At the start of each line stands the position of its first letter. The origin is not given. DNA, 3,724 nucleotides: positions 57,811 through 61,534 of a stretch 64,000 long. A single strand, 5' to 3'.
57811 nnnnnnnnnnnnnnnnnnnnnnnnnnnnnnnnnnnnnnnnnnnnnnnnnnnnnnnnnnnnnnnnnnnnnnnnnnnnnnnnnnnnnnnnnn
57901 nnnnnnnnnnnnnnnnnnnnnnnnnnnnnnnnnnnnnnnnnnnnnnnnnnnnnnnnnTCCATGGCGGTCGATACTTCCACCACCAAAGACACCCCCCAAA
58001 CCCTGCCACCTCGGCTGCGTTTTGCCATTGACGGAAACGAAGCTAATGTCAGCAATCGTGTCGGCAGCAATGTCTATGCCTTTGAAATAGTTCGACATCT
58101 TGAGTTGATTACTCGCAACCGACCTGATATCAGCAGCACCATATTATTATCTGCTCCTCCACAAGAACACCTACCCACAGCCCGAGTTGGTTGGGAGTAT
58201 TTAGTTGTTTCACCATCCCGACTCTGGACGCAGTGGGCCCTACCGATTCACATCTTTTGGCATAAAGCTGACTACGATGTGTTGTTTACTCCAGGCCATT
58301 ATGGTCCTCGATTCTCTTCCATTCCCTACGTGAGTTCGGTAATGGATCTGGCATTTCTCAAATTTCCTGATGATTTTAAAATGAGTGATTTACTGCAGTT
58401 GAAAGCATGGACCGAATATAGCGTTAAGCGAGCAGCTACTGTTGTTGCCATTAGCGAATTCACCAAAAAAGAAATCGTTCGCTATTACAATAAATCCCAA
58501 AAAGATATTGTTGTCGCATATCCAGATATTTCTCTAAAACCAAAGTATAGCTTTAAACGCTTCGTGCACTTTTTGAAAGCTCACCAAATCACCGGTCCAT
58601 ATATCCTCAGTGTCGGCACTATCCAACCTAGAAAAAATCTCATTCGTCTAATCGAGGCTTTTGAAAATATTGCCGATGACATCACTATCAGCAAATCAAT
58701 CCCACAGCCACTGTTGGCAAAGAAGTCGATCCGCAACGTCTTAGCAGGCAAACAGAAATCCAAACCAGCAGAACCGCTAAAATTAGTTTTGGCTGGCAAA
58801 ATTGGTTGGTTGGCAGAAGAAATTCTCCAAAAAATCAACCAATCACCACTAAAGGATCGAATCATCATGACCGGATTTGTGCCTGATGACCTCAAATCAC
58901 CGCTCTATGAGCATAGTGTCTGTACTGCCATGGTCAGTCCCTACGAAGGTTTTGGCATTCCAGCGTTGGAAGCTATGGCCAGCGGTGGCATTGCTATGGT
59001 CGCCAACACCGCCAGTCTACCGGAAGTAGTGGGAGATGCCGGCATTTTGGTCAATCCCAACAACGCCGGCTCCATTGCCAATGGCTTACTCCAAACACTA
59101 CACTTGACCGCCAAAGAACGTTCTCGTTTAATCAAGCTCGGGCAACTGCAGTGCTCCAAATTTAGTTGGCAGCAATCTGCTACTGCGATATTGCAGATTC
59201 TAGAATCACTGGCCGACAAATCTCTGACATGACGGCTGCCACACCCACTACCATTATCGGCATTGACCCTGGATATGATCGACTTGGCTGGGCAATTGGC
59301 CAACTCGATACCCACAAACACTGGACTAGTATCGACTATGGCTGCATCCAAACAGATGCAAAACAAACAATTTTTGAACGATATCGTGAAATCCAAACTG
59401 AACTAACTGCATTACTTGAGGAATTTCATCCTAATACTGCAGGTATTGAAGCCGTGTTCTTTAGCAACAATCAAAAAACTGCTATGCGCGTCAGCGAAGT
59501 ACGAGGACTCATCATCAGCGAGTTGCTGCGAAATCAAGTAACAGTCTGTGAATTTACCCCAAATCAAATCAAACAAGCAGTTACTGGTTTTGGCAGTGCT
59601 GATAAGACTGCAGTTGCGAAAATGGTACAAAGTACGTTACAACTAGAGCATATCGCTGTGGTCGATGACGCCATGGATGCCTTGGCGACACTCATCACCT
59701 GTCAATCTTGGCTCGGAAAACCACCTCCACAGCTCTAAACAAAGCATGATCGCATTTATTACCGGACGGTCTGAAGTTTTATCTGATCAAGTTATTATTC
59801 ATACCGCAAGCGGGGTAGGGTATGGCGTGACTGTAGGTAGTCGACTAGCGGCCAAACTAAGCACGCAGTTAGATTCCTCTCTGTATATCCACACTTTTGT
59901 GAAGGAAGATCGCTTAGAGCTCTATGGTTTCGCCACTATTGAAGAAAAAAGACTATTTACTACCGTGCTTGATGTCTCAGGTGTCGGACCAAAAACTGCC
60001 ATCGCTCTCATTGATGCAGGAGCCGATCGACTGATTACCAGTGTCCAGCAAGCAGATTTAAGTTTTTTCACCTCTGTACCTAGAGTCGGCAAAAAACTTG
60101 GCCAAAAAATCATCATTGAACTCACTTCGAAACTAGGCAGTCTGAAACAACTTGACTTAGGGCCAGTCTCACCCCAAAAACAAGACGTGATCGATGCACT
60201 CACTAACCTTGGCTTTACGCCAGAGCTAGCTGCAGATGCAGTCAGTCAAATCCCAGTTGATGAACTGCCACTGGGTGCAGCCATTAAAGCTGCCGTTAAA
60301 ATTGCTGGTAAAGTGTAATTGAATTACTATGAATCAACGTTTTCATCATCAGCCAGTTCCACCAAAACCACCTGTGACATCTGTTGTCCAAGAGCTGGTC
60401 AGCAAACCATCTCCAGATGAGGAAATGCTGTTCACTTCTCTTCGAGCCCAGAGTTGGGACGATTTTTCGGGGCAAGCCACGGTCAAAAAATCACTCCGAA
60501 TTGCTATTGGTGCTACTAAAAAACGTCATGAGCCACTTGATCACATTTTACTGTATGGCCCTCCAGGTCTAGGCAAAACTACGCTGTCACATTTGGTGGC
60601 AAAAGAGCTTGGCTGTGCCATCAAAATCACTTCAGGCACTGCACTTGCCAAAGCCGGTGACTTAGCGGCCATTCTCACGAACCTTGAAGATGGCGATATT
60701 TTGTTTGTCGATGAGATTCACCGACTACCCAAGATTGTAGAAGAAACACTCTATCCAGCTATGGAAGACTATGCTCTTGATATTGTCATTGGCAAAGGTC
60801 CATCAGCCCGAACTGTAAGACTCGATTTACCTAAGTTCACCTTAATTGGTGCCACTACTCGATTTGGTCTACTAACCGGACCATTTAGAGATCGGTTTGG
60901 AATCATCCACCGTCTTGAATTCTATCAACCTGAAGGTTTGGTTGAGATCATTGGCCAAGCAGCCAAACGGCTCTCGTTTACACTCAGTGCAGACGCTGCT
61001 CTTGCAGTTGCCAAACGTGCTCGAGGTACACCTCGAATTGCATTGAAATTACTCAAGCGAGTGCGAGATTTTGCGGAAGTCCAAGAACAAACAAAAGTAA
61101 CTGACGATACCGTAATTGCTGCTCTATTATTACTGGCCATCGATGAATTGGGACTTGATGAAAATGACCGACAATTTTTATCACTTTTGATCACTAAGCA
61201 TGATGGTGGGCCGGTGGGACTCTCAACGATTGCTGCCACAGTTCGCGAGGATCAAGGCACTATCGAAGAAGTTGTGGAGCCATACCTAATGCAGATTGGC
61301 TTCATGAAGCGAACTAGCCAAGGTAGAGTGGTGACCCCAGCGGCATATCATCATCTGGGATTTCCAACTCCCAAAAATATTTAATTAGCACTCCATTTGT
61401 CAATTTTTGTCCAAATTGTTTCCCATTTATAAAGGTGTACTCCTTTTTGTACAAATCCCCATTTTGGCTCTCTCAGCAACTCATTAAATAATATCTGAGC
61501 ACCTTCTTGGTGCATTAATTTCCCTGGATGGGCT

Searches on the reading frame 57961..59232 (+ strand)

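Call 17: search_protein_families(library=pfam, proteins=[window:57961-59232:+], max_evalue=0.0001)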
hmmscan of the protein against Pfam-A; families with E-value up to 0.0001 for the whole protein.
window:57961-59232:+ (423 aa): 3 families
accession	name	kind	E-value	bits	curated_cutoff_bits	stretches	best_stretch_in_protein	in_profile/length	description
PF00534.26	Glycos_transf_1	-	1.5e-24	86.9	26.4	1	211-394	14-169/172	Glycosyl transferases group 1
PF13692.12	Glyco_trans_1_4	-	6.3e-19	69.1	27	1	213-380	2-140/142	Glycosyl transferases group 1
PF13439.12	Glyco_transf_4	-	5.4e-05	23.7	28.5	1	78-188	46-164/170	Glycosyltransferase Family 4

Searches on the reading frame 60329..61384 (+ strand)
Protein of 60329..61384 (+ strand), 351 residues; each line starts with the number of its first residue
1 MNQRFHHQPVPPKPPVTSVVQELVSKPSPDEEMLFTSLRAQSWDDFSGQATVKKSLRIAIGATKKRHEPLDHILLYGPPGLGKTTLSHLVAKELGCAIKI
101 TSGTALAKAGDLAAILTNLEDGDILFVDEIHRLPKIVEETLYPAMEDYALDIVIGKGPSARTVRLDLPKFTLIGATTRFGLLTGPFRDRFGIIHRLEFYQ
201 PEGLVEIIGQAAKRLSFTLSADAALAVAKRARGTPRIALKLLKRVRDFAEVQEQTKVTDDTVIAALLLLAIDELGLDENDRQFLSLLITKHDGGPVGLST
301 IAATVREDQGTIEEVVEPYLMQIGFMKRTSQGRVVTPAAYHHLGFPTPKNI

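Call 17: search_protein_families(library=pfam, proteins=[window:60329-61384:+], max_evalue=0.0001)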
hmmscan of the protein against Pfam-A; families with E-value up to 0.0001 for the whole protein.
window:60329-61384:+ (351 aa): 6 families
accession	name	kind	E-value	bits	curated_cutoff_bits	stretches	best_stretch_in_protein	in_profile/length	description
PF05496.18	RuvB_N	-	2.1e-74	249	27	1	38-196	1-159/159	Holliday junction DNA helicase RuvB P-loop domain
PF17864.7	AAA_lid_4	-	1.5e-23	82.8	27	1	199-272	1-74/74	RuvB AAA lid domain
PF05491.19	RuvB_C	-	2.2e-23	82.4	24.7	1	273-343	1-71/72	RuvB C-terminal winged helix domain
PF00004.35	AAA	-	1.1e-18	68.3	21.2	1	73-195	1-128/131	ATPase family associated with various cellular activities (AAA)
PF07728.20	AAA_5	-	2.1e-07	31.5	22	1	72-180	1-125/139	AAA domain (dynein-related subfamily)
PF13191.12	AAA_16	-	8.7e-05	23.5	32.6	0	64-95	19-49/167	AAA ATPase domain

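Call 75: list_cluster_members(proteins=[window:60329-61384:+, window:18549-20402:+, window:29806-30585:+, window:1204-2220:-])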
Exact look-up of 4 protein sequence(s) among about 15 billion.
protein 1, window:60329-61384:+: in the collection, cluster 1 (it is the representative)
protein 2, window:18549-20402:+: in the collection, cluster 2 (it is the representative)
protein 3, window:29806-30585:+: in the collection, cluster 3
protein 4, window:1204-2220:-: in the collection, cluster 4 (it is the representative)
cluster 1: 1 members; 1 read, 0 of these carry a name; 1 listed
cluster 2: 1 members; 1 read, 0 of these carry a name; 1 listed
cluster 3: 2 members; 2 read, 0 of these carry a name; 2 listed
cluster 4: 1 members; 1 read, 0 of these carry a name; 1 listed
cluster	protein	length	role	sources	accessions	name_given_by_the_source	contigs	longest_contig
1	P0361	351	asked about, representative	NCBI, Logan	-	-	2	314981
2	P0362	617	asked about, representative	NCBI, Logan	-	-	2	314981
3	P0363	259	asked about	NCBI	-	-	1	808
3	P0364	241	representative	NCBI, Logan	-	-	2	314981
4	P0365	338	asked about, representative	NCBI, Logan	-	-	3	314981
